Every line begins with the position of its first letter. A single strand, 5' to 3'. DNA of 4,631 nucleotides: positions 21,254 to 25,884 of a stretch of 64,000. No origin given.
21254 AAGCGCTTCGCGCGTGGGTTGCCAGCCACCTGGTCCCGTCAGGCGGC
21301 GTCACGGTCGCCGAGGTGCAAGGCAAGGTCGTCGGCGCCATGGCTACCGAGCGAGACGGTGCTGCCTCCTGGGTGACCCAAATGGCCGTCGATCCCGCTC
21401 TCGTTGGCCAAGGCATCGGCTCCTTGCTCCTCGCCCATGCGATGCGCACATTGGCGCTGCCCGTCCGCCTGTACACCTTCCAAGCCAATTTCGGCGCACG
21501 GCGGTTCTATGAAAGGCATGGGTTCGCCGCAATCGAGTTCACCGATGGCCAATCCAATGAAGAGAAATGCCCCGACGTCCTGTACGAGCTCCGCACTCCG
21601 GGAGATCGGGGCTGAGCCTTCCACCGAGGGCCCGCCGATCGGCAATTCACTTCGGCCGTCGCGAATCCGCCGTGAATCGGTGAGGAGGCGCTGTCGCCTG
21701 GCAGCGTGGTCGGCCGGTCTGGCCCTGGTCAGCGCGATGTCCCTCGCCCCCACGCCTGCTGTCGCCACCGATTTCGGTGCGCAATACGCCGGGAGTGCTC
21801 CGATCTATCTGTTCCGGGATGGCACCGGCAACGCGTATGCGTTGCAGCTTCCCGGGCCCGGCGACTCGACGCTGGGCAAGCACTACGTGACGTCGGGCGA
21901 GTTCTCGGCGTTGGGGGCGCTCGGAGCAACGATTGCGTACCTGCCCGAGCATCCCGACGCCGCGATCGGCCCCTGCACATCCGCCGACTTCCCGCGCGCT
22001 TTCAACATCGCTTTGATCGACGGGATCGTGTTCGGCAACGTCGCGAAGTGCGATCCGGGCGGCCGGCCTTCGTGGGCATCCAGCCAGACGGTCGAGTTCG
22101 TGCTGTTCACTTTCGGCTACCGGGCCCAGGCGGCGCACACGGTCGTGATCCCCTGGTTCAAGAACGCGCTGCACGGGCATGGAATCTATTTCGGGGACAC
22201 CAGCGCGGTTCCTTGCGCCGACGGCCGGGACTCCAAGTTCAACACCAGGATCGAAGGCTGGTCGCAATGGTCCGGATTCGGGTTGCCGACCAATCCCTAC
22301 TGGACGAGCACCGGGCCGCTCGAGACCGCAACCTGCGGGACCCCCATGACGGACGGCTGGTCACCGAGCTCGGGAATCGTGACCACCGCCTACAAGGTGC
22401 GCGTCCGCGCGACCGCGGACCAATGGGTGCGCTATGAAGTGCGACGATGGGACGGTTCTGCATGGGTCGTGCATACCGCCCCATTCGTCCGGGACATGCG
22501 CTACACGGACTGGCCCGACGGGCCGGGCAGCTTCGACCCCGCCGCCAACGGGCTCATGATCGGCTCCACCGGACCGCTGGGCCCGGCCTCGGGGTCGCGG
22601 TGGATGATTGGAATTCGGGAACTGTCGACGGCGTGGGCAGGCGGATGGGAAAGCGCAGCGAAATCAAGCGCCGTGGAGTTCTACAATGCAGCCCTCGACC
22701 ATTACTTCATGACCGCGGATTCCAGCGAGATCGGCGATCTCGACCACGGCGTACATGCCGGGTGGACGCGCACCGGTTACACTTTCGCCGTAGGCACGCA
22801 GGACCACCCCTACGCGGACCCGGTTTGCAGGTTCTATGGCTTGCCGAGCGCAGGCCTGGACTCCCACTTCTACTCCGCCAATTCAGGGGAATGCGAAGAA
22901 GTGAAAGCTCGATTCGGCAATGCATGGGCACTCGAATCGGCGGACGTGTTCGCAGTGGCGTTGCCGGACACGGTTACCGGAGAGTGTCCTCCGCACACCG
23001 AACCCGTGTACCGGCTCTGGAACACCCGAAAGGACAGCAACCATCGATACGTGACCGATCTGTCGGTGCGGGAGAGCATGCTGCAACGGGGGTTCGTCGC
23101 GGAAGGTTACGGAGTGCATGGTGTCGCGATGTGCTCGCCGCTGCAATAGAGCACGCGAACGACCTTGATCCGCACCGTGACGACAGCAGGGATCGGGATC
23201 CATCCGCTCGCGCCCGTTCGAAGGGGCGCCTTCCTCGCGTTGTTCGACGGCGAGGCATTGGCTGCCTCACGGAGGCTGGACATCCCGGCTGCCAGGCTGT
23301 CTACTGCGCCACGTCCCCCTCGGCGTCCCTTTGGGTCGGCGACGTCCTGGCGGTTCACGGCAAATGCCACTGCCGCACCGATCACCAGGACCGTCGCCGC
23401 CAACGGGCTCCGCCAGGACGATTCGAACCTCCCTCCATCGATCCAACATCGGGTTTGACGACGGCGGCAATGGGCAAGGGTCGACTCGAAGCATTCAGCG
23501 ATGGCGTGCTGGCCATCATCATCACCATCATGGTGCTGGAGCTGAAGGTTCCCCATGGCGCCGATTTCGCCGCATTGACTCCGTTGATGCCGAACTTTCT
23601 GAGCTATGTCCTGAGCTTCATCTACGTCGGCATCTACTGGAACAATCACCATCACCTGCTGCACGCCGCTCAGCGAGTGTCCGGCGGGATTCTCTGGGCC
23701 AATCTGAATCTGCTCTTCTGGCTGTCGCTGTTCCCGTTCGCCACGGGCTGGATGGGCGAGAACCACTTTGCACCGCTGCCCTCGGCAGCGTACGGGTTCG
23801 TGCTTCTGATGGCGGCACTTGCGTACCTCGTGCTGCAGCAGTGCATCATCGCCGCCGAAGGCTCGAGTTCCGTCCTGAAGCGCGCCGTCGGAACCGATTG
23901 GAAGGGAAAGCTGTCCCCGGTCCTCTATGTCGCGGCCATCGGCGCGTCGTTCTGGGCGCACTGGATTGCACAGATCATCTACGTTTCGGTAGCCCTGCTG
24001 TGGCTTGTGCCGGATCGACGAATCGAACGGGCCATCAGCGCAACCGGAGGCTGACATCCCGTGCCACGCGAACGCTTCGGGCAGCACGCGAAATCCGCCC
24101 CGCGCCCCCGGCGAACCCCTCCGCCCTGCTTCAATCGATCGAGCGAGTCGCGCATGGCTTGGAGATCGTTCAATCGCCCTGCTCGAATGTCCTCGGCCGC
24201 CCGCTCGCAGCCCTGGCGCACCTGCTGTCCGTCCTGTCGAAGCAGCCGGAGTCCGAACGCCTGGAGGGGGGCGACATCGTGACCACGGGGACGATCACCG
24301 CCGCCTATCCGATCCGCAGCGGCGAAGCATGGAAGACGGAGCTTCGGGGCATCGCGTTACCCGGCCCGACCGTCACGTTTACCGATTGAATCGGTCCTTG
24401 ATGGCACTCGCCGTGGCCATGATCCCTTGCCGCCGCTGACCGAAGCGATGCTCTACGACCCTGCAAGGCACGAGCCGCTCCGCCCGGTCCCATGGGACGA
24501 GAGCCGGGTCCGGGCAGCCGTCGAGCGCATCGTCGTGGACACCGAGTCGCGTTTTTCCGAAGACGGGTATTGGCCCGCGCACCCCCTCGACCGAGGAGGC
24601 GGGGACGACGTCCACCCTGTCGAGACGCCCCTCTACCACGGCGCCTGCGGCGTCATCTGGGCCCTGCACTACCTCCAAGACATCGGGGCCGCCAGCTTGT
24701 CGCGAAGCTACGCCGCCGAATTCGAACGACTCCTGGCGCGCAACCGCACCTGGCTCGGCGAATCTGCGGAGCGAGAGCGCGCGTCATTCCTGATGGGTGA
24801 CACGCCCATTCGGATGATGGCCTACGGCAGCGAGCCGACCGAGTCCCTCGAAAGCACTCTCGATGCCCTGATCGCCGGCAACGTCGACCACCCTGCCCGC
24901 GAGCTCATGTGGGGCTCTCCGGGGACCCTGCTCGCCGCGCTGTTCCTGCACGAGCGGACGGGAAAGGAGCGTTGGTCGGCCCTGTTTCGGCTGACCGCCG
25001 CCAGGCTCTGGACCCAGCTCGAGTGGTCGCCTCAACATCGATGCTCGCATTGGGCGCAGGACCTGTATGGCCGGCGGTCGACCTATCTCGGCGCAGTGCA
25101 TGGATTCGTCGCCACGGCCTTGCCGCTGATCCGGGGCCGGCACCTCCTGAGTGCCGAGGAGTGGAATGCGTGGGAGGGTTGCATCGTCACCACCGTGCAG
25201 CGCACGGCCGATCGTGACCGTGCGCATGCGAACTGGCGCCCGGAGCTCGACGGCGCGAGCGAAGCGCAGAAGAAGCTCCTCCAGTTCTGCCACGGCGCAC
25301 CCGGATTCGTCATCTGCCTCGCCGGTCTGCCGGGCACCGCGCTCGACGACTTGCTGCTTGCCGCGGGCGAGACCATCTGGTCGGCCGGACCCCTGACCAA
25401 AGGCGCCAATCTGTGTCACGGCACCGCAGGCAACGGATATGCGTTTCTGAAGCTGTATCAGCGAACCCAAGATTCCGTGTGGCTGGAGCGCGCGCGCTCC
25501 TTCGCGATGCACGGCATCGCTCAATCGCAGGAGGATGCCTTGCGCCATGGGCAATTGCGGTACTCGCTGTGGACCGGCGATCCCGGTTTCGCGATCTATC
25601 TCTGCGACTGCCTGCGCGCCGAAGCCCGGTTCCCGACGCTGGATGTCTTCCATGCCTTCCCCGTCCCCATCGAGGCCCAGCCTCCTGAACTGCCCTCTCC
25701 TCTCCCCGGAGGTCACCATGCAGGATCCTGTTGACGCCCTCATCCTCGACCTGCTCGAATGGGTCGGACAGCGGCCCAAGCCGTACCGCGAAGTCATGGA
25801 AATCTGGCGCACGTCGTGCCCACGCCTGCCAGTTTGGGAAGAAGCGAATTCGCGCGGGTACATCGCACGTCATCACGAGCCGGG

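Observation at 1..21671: Integron gene-cassette array: attC sites punctuate a one-directional train of small accessory genes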

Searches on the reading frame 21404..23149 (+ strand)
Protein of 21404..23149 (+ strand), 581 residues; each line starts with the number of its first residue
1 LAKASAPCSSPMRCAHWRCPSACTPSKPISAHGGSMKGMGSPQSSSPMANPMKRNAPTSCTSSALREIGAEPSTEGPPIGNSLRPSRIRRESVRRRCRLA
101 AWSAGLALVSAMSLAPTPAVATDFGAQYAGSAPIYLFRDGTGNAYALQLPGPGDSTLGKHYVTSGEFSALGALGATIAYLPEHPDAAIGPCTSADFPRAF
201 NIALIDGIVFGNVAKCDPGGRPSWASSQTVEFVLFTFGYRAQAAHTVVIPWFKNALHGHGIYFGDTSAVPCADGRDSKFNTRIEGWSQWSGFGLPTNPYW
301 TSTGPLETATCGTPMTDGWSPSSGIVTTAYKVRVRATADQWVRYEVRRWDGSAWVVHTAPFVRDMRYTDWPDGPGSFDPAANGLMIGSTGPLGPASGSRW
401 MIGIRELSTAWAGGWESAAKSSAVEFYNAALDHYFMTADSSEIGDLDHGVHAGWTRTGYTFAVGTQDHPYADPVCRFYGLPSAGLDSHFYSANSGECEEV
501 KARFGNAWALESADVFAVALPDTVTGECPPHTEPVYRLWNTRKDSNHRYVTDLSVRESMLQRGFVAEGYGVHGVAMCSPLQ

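Call 20: search_protein_families(library=pfam, proteins=[window:21404-23149:+], max_evalue=0.01)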
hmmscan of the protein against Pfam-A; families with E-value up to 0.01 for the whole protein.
window:21404-23149:+ (581 aa): 1 family
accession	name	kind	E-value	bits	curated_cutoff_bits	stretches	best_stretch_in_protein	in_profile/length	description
PF18885.6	DUF5648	-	2.2e-12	47.8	25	2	487-572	12-84/134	Domain of unknown function (DUF5648)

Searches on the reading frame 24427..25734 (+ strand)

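Call 20: search_protein_families(library=pfam, proteins=[window:24427-25734:+], max_evalue=0.01)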
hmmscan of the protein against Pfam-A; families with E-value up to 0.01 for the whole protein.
window:24427-25734:+ (435 aa): 1 family
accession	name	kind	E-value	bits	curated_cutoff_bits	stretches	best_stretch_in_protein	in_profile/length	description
PF05147.19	LANC_like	-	2.3e-25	89.4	23.2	1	64-405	2-348/350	Lanthionine synthetase C-like protein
